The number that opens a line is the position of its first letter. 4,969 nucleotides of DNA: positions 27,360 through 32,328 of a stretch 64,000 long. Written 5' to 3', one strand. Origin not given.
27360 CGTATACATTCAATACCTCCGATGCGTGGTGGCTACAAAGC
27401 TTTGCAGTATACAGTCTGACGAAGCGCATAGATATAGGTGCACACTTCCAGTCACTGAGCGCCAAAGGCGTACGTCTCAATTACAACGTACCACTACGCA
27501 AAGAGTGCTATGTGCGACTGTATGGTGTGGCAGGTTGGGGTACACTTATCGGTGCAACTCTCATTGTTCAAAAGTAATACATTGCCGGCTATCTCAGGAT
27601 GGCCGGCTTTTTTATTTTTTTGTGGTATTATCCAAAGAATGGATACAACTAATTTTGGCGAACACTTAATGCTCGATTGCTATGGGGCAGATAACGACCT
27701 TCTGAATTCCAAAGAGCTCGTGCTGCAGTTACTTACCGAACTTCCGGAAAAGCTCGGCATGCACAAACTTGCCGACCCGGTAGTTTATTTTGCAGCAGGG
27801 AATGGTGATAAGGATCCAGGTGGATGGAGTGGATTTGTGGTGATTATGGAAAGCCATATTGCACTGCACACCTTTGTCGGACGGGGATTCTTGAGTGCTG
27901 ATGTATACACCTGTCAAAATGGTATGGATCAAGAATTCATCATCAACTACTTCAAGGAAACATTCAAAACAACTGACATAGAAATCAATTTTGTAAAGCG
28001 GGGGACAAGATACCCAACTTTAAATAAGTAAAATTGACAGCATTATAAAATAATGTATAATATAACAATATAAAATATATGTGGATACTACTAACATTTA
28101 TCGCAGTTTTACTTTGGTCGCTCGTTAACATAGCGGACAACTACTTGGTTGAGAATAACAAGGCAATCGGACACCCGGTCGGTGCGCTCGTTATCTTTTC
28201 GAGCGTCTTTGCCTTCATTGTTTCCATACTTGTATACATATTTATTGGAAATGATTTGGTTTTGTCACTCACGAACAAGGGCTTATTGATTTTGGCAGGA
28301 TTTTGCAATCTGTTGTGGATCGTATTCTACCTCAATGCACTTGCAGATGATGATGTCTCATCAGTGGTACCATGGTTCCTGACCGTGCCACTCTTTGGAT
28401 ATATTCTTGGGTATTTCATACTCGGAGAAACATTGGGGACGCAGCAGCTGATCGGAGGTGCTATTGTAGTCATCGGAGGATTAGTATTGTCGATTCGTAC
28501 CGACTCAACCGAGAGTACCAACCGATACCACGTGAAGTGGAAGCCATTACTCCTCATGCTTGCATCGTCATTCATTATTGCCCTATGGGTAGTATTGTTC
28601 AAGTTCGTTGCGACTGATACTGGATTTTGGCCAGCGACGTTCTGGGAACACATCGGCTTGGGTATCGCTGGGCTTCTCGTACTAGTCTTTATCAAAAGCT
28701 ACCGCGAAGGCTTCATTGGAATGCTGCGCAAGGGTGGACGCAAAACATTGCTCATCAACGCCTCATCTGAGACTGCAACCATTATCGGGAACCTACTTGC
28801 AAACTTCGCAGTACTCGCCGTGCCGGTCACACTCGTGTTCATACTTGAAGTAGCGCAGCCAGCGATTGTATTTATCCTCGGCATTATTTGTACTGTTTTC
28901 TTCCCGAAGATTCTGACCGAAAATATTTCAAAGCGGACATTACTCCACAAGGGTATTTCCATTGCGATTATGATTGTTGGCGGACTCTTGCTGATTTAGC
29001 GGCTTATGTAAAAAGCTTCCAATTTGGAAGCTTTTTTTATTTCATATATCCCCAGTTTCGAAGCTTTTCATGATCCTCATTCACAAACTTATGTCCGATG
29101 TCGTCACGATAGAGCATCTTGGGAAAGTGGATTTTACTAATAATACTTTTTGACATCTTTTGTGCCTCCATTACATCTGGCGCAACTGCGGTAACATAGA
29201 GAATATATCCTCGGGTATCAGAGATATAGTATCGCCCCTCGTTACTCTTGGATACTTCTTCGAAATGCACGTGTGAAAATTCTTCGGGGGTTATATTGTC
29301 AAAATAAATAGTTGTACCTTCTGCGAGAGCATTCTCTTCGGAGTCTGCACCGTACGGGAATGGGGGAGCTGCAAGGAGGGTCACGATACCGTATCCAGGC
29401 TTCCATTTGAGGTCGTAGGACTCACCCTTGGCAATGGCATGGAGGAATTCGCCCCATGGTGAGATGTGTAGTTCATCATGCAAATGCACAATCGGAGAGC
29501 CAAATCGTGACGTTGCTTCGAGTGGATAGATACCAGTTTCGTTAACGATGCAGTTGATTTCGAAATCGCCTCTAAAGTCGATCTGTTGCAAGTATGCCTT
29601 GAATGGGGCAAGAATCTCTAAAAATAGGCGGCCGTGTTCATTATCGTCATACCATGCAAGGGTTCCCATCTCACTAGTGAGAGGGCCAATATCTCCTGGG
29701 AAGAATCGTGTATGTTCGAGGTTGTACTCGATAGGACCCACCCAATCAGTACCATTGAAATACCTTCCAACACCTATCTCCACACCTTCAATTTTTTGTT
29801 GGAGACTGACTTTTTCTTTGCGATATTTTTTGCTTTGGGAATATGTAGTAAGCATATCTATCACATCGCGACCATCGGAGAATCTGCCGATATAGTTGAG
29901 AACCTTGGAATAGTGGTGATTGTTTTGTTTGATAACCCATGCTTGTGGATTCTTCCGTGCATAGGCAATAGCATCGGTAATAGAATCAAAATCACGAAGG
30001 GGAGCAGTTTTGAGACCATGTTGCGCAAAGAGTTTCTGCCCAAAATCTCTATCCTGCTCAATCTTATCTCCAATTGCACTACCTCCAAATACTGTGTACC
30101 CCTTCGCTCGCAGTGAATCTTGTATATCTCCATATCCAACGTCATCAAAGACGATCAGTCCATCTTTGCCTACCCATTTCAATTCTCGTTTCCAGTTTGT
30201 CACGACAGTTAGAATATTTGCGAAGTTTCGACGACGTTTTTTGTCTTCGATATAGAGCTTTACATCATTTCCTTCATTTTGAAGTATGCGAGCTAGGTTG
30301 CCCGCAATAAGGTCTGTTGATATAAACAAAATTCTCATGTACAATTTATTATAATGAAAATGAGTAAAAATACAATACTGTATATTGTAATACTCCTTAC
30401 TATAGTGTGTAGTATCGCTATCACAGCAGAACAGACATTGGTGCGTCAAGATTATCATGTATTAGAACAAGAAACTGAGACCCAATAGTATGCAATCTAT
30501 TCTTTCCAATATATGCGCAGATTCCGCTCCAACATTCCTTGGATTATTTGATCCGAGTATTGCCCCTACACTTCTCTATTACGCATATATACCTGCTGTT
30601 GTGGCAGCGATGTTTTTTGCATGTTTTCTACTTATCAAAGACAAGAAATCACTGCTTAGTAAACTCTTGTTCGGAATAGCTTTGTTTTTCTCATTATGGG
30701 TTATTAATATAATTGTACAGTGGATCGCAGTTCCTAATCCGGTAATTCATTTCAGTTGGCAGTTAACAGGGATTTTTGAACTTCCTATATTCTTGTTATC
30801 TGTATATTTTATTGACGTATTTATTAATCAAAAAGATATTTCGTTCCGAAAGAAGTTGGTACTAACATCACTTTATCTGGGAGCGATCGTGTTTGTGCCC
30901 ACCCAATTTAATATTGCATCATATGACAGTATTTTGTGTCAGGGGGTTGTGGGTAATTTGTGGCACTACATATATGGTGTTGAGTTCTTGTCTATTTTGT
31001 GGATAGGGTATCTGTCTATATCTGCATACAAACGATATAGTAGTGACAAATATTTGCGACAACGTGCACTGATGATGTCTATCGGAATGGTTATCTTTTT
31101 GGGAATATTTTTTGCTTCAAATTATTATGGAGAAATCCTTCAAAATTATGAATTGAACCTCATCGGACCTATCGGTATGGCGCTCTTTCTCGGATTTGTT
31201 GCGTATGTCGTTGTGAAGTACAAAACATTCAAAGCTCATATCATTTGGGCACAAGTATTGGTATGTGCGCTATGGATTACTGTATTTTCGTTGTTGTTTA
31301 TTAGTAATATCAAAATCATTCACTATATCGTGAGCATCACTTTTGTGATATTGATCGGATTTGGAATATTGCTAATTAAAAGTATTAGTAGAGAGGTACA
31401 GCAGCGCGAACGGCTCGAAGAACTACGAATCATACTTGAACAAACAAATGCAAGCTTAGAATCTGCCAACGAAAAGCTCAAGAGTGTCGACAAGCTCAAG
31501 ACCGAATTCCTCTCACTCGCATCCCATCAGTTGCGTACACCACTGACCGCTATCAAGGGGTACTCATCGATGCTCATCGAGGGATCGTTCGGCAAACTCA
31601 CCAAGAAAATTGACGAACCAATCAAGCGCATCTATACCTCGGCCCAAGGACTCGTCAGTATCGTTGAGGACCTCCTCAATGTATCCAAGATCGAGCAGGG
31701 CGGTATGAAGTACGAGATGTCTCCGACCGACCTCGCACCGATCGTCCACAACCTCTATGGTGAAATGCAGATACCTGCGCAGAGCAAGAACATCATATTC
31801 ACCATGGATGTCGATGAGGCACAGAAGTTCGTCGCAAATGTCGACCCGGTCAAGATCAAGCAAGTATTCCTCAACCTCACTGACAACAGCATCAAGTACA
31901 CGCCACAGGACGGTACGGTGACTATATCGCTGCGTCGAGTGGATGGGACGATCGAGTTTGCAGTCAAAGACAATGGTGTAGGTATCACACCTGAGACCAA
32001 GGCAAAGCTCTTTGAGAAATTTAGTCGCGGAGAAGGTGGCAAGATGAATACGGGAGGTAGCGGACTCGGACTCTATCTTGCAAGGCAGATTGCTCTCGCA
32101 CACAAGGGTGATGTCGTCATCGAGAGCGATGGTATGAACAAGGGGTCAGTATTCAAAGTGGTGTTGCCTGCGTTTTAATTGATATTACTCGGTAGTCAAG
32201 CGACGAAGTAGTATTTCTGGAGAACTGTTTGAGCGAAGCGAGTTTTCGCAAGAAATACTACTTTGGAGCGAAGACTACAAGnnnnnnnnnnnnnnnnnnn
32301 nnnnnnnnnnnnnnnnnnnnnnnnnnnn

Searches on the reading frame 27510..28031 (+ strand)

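Call 55: search_protein_families(library=pfam, proteins=[window:27510-28031:+], max_evalue=0.00001)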
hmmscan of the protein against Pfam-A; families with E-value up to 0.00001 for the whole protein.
window:27510-28031:+ (173 aa): 1 family
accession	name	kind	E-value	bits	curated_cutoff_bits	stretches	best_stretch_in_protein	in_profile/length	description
PF02675.21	AdoMet_dc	-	1.7e-24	86.7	25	1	52-165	1-107/107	S-adenosylmethionine decarboxylase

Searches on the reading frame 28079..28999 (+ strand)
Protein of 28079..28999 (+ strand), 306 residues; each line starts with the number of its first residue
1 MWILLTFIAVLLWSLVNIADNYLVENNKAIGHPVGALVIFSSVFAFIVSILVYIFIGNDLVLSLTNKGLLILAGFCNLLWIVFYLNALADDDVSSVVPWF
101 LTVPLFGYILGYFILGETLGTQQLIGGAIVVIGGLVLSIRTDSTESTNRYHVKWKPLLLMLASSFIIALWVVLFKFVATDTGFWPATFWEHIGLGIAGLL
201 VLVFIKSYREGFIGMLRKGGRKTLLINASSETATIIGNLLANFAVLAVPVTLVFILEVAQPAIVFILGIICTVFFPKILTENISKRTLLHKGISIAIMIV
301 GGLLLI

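Call 54: search_protein_families(library=pfam, proteins=[window:28079-28999:+], max_evalue=0.00001)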
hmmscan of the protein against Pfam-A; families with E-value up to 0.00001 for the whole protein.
window:28079-28999:+ (306 aa): 1 family
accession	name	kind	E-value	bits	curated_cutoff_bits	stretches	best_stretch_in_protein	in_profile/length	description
PF00892.27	EamA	-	1.8e-11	44.9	28.2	1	1-138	2-134/135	EamA-like transporter family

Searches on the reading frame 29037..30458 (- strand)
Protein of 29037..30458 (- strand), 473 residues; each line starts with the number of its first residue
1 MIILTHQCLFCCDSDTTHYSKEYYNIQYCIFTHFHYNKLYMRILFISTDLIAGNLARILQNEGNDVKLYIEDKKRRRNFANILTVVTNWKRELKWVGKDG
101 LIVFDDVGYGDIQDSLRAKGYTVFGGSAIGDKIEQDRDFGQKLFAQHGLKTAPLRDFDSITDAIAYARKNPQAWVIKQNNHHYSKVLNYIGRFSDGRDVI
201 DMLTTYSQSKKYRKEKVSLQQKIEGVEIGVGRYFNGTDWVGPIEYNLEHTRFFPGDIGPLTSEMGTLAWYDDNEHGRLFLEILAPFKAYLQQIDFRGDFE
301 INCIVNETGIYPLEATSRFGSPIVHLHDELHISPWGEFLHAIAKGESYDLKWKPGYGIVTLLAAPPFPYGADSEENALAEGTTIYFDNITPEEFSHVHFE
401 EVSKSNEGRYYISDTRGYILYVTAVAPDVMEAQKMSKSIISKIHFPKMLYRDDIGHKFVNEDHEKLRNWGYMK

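Call 21: search_protein_families(library=pfam, proteins=[window:29037-30458:-], max_evalue=0.00001)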
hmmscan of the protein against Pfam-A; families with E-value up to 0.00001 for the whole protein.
window:29037-30458:- (473 aa): 2 families
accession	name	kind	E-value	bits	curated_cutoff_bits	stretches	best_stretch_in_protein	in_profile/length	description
PF01071.24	GARS_A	-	9.6e-09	35.8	27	1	136-322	2-192/194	Phosphoribosylglycinamide synthetase, ATP-grasp (A) domain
PF02843.22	GARS_C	-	7.5e-08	33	34.8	1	402-457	39-92/92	Phosphoribosylglycinamide synthetase, C domain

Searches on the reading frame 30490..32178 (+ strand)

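Call 21: search_protein_families(library=pfam, proteins=[window:30490-32178:+], max_evalue=0.00001)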
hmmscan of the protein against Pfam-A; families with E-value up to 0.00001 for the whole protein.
window:30490-32178:+ (562 aa): 2 families
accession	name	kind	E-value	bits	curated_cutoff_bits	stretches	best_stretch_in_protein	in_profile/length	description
PF02518.31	HATPase_c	-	6.1e-26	91.5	26.4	1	452-560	2-108/111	Histidine kinase-, DNA gyrase B-, and HSP90-like ATPase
PF00512.31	HisKA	-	2.1e-16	60.1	26.9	1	337-404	2-66/66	His Kinase A (phospho-acceptor) domain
